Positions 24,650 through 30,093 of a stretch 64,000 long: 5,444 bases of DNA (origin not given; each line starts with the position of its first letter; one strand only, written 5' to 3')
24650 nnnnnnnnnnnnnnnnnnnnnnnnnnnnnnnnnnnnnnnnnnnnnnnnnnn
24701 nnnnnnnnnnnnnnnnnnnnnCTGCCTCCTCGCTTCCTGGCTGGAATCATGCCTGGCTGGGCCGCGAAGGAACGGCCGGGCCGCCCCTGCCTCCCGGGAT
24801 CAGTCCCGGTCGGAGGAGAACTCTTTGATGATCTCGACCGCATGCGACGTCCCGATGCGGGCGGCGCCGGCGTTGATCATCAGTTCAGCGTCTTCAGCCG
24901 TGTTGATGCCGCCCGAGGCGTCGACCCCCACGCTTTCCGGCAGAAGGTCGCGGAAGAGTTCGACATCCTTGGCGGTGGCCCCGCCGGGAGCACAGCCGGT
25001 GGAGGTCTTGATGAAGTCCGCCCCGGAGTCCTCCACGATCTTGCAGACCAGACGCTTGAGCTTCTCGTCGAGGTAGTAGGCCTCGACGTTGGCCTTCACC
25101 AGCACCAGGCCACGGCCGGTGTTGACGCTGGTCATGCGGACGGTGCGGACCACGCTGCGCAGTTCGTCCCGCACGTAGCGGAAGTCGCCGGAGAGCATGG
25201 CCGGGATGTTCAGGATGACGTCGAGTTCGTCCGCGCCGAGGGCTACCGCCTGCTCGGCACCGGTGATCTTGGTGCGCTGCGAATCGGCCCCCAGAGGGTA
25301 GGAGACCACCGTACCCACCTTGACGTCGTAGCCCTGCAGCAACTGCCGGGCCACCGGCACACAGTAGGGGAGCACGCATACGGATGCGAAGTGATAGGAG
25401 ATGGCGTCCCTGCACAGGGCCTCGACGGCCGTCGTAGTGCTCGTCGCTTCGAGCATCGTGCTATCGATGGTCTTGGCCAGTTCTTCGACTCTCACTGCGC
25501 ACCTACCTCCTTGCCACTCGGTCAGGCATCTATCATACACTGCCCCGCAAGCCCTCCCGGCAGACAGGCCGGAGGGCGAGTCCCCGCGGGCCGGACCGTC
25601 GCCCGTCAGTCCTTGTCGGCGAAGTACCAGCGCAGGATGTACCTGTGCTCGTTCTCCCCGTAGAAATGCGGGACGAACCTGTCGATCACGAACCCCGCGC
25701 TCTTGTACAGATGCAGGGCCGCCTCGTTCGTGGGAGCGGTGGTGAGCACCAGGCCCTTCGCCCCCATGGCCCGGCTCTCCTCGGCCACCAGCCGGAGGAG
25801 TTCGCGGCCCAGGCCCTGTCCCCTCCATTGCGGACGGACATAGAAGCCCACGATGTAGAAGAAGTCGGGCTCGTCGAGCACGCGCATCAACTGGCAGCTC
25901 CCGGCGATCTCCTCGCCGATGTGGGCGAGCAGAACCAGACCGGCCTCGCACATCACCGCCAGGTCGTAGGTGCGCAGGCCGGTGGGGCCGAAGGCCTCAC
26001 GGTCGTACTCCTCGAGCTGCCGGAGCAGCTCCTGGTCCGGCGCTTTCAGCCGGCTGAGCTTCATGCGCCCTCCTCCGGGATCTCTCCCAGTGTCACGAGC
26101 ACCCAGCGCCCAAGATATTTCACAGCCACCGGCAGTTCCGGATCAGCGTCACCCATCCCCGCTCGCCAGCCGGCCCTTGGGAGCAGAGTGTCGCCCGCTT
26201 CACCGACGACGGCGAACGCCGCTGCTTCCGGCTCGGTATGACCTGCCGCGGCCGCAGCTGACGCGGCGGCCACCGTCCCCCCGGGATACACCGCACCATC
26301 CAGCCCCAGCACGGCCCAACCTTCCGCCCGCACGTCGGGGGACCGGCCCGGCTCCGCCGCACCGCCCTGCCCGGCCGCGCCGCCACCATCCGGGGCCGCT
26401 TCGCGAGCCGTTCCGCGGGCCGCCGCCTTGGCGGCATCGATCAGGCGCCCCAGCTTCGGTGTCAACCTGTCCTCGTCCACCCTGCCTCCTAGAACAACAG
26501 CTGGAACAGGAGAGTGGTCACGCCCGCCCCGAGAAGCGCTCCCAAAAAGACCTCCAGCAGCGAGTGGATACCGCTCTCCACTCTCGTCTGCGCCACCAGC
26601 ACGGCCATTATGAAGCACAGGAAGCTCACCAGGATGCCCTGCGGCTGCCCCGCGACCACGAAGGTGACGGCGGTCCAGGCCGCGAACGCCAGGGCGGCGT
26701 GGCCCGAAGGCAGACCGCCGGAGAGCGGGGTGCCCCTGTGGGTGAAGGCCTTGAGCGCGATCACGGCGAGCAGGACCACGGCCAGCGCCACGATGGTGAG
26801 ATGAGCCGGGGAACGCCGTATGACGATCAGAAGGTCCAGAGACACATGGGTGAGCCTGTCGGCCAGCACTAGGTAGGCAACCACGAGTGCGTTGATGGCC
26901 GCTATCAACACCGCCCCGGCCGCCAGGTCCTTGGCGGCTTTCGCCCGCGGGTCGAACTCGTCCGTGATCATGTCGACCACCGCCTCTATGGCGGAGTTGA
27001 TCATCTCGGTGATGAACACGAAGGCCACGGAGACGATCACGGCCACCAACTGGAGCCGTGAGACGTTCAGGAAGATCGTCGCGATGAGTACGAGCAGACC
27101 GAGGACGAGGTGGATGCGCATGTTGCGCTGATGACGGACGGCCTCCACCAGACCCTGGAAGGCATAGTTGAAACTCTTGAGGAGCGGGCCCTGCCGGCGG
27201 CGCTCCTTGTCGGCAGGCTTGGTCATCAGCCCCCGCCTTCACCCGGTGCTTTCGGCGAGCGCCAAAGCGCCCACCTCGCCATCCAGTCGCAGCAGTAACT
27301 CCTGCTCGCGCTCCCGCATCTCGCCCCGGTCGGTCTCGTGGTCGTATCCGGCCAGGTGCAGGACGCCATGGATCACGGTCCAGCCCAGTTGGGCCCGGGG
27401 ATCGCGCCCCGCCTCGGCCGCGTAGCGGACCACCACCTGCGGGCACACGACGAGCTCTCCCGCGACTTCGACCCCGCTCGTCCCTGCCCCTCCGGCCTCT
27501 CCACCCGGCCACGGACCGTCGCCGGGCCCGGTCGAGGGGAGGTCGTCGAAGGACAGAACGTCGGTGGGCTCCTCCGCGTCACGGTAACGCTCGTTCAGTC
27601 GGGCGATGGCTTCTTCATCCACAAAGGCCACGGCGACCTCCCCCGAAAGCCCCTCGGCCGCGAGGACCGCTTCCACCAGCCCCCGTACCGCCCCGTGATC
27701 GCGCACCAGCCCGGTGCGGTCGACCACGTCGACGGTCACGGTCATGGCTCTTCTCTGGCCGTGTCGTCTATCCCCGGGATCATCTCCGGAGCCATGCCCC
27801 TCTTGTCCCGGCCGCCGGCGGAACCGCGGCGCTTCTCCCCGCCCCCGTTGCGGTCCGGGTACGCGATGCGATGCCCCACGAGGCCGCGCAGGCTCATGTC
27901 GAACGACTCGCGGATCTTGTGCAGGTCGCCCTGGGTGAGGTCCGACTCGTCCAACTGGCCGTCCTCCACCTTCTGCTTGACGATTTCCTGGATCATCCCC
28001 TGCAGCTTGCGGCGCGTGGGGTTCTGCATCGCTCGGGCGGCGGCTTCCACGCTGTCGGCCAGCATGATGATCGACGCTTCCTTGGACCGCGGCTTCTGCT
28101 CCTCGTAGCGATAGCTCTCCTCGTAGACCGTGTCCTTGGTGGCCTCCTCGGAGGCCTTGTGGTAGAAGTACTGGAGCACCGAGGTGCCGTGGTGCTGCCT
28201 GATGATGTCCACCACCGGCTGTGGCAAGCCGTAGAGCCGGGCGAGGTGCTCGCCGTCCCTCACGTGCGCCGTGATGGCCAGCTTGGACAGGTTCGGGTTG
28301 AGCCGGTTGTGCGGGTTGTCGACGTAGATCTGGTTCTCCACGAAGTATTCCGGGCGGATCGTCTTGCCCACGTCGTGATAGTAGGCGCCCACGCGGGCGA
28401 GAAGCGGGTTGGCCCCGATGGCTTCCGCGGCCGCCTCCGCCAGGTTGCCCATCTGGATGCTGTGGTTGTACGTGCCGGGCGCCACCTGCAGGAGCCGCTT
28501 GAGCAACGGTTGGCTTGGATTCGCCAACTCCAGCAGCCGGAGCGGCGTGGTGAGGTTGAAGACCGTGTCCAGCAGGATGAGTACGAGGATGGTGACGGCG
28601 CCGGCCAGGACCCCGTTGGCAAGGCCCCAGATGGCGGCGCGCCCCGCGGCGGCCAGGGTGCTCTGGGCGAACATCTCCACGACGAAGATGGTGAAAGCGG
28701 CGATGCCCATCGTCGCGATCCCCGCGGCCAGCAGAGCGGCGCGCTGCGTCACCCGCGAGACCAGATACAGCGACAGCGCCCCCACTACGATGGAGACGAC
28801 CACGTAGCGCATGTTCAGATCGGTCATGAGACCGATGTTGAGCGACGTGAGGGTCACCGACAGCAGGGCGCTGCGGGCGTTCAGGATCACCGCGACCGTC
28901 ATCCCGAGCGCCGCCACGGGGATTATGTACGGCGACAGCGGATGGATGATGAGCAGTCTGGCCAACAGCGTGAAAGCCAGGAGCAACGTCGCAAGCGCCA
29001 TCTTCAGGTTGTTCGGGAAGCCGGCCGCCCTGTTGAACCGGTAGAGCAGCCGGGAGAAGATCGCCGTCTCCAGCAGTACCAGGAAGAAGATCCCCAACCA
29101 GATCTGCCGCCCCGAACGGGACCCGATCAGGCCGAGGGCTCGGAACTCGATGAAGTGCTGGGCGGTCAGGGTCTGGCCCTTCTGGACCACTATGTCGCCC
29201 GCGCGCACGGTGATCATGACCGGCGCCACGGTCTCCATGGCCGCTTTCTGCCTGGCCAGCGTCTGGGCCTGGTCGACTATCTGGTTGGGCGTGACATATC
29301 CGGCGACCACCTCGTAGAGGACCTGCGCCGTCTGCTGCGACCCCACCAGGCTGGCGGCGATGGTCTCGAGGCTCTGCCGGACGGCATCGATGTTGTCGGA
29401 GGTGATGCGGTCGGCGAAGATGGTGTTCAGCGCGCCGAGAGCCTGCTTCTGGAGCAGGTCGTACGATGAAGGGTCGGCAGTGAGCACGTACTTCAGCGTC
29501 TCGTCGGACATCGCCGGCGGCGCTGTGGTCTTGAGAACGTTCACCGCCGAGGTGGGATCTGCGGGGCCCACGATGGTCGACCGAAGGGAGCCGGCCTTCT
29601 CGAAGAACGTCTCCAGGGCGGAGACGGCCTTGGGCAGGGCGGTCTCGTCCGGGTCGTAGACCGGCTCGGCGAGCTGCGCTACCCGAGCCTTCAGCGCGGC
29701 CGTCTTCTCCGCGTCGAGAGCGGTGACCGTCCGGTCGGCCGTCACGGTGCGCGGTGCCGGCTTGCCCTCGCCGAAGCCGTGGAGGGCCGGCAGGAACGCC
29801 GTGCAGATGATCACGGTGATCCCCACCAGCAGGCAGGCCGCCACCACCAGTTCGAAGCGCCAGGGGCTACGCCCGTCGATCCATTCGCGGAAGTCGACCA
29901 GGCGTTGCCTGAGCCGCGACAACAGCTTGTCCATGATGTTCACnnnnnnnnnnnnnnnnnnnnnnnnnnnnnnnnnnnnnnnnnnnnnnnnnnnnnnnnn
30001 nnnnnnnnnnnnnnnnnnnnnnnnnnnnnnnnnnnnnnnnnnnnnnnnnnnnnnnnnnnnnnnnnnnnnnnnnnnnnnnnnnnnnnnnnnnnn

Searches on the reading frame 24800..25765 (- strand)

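Call 44: search_protein_families(library=pfam, proteins=[window:24800-25765:-], max_evalue=0.01)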
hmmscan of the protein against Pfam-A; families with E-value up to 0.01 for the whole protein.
window:24800-25765:- (321 aa): 1 family
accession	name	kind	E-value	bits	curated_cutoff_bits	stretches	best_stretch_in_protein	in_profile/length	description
PF01791.15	DeoC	-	1.5e-14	54.7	23.8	1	103-299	9-210/229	DeoC/LacD family aldolase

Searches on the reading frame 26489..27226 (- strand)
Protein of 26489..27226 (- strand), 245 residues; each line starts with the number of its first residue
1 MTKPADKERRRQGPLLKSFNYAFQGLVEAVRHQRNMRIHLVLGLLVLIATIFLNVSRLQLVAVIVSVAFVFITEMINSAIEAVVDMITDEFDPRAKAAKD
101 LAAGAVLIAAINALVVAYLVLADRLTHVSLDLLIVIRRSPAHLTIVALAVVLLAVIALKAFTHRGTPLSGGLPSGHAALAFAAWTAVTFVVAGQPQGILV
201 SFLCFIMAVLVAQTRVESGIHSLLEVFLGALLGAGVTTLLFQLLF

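Call 19: search_protein_families(library=pfam, proteins=[window:26489-27226:-], max_evalue=0.001)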
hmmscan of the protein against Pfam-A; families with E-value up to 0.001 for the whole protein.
window:26489-27226:- (245 aa): 2 families
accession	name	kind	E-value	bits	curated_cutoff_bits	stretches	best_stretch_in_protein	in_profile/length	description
PF01219.24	DAGK_prokar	-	3.4e-35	120.4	22.3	1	20-121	1-102/102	Prokaryotic diacylglycerol kinase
PF01569.27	PAP2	-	2e-11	44.2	27.2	1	169-243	48-124/130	PAP2 superfamily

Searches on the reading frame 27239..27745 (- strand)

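Call 19: search_protein_families(library=pfam, proteins=[window:27239-27745:-], max_evalue=0.001)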
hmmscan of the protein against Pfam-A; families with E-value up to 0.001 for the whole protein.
window:27239-27745:- (168 aa): 1 family
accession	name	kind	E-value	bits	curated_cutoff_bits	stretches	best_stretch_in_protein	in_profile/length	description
PF02130.23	YbeY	-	1.1e-27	96.8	25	1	23-152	14-127/129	Endoribonuclease YbeY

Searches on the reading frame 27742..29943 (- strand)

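Call 19: search_protein_families(library=pfam, proteins=[window:27742-29943:-], max_evalue=0.001)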
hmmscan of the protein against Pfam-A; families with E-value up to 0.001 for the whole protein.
window:27742-29943:- (733 aa): 3 families
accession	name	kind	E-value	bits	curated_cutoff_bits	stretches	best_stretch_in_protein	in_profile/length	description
PF07697.16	7TMR-HDED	-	2.6e-41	142.5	27.6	1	59-273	2-223/224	7TM-HD extracellular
PF07698.17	7TM-7TMR_HD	-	1.6e-26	93.8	29.4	1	280-466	2-190/190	7TM receptor with intracellular HD hydrolase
PF01966.28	HD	-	6.4e-18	65.6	22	1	491-634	1-115/116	HD domain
